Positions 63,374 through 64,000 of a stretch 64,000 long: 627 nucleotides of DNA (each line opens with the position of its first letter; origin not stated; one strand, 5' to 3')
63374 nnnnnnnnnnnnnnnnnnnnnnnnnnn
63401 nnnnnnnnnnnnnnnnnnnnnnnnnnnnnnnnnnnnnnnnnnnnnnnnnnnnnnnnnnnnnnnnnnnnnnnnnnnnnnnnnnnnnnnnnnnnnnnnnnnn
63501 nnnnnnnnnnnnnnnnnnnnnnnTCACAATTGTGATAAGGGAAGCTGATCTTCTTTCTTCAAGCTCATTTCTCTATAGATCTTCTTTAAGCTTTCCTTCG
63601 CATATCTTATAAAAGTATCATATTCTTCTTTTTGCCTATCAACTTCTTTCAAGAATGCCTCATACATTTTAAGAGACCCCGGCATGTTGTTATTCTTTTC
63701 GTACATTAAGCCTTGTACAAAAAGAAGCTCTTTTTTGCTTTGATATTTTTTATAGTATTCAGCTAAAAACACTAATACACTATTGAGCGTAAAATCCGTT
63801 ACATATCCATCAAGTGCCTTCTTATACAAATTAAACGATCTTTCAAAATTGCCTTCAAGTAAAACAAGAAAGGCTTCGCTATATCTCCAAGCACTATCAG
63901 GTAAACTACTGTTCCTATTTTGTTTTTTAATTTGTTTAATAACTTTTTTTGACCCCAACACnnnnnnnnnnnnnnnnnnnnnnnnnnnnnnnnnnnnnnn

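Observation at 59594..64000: AT-rich accessory islet: stand-alone MORC/GHKL ATPase, terminase small-subunit fragment and small membrane-protein operons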

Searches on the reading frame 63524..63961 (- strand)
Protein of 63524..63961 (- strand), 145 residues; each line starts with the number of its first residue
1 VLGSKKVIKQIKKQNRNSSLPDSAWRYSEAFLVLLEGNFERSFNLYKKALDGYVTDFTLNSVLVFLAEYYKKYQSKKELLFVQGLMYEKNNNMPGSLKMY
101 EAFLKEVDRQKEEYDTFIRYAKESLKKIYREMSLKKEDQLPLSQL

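Call 3: search_protein_families(library=pfam, proteins=[window:63524-63961:-], max_evalue=0.1)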
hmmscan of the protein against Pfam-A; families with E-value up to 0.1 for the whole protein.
window:63524-63961:- (145 aa): 2 families
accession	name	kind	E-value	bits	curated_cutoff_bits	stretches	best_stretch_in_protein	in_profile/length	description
PF24575.1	TPR_Slam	-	0.005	17.7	35.2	0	54-106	23-76/104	Surface lipoprotein assembly modifier, N-terminal TPR repeats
PF07719.23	TPR_2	-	0.048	14.2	27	0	78-105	2-29/34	Tetratricopeptide repeat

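Call 4: search_protein_families(library=padloc, proteins=[window:63524-63961:-], max_evalue=0.1)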
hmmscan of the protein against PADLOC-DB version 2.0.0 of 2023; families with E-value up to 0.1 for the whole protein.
window:63524-63961:- (145 aa): 0 families

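Call 6: search_protein_families(library=ncbifam, proteins=[window:63524-63961:-], max_evalue=0.1)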
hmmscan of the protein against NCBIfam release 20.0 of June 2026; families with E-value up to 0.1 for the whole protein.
window:63524-63961:- (145 aa): 1 family
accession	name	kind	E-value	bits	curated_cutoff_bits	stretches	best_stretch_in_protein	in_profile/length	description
TIGR02650.1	RNase_Z_T_toga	equivalog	0.028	13.6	507.05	1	82-140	56-114/277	ribonuclease Z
